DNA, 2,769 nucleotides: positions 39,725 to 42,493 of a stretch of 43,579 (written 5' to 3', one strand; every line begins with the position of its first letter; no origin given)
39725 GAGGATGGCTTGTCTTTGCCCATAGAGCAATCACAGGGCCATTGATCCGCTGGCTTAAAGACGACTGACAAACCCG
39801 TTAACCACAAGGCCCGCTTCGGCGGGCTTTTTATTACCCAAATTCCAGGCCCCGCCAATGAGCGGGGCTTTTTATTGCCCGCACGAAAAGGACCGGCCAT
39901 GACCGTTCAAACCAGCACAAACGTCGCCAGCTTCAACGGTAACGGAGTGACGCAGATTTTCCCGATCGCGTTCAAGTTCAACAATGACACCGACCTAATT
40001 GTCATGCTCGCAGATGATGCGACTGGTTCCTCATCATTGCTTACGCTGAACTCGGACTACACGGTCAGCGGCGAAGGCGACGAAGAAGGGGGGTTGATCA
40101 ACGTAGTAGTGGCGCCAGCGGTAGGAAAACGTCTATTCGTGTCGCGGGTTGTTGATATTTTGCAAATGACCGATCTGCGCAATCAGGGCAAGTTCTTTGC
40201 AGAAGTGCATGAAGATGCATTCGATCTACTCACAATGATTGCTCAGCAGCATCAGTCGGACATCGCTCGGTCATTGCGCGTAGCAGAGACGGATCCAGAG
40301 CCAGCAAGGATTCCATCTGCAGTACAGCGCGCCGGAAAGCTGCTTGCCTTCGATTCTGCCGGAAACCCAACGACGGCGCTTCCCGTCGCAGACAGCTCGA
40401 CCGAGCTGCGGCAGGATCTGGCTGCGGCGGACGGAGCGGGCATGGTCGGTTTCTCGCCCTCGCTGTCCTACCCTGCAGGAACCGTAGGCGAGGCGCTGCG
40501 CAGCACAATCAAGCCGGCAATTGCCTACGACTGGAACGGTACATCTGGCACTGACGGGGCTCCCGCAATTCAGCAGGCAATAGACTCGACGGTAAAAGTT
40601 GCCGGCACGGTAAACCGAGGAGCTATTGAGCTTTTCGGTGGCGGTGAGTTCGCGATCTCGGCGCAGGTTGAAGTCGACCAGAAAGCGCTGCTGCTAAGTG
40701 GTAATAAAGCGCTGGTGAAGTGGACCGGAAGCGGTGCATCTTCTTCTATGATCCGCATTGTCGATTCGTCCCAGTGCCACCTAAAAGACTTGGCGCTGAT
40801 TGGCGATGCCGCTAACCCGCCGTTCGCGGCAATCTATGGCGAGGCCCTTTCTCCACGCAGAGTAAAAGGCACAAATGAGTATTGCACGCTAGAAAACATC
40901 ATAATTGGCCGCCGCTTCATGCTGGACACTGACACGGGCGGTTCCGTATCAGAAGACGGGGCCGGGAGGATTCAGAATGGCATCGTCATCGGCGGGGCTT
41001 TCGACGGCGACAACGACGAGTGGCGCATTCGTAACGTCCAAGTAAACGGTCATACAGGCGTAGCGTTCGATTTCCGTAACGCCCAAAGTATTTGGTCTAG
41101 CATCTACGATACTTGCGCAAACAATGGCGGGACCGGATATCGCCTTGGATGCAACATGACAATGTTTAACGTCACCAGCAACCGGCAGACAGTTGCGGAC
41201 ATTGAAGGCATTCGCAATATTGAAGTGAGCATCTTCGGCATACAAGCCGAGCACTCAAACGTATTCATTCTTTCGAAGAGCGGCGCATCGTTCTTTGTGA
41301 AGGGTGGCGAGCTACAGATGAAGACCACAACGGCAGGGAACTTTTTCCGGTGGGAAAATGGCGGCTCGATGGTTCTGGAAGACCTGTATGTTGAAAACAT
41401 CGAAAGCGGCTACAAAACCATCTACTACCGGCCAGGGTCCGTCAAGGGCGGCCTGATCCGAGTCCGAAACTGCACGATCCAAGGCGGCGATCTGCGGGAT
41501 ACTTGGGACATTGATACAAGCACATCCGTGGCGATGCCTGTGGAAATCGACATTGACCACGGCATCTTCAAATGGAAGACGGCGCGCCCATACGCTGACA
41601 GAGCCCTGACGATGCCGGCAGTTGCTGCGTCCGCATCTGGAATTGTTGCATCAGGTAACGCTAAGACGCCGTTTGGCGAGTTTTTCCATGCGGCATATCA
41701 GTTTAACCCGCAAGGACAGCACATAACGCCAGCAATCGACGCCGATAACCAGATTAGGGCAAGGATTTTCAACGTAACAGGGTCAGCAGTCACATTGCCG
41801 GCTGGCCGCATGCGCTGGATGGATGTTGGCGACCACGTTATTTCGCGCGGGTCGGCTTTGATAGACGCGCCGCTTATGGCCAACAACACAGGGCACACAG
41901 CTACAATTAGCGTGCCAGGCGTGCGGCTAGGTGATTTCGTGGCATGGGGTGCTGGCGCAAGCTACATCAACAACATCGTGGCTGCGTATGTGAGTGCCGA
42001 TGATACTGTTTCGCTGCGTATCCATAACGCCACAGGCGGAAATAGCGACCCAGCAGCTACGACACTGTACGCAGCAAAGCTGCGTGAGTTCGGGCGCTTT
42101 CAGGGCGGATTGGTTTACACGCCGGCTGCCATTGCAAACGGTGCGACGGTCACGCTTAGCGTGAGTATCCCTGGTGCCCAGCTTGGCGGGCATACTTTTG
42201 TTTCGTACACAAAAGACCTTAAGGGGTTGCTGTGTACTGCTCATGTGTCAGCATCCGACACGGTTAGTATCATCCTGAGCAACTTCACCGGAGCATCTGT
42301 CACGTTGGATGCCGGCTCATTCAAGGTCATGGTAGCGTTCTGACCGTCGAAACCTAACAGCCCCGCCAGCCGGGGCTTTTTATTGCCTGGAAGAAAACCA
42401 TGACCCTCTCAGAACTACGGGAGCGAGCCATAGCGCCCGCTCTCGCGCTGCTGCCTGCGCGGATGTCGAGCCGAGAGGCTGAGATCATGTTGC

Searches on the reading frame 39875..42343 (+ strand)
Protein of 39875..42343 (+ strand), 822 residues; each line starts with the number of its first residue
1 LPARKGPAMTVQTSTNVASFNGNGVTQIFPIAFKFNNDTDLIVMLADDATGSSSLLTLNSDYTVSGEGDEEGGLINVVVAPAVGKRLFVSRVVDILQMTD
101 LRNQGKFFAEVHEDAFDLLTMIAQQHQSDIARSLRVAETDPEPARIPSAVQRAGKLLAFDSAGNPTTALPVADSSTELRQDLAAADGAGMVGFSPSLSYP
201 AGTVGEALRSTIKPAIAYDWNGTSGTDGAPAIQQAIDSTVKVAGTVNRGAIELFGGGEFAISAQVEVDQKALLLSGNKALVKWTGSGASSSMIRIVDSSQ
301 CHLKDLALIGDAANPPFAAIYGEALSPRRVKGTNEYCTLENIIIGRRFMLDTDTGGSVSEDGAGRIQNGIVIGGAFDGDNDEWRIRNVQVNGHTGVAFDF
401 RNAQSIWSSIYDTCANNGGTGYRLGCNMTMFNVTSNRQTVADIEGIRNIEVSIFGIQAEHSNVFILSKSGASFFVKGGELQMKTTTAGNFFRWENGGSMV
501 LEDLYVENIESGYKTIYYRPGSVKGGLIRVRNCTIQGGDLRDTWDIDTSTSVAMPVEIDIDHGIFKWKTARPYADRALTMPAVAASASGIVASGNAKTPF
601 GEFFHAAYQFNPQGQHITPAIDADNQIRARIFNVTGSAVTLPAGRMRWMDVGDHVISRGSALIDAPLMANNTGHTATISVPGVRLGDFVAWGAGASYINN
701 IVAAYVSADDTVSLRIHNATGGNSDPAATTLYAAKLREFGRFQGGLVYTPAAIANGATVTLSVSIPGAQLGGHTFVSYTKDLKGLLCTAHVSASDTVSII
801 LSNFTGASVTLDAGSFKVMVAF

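Call 38: search_protein_families(library=phrogs, proteins=[window:39875-42343:+], max_evalue=0.00001)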
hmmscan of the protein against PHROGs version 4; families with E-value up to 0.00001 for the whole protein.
window:39875-42343:+ (822 aa): 17 families
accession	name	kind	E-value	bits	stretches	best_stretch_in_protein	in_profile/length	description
phrog_1640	-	tail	4.7e-43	149.3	2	9-135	1-126/765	tail protein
phrog_36601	-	tail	3.5e-38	132.5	2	8-135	14-140/1084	tail fiber protein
phrog_30017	-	unknown function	4.7e-38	131.7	2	9-135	1-125/1025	-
phrog_13893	-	tail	1.6e-33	117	1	9-136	1-127/648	tail protein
phrog_32960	-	unknown function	4.4e-32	112.2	1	9-135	1-126/762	-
phrog_38237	-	unknown function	4.1e-30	105.7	1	9-135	1-126/697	-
phrog_17220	-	unknown function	2.3e-28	100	1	9-133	1-124/868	-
phrog_8649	-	unknown function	4.1e-26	92.8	1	9-134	1-125/743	-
phrog_6518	-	tail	4.7e-25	88.8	1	14-135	3-120/793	tail fiber protein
phrog_5662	-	tail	8.6e-23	81.5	1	9-130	1-121/729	tail fiber protein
phrog_28871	-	unknown function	7.3e-22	78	1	9-125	1-109/946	-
phrog_1171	-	tail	1.4e-20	74.3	1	9-137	1-131/954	tail spike protein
phrog_5510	-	tail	1.7e-18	67.4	1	9-128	1-119/789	tail fiber protein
phrog_4818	-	tail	6e-14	52.1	1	9-133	4-129/896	tail fiber protein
phrog_27277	-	tail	1.9e-13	50.6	1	14-141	2-133/734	tail spike protein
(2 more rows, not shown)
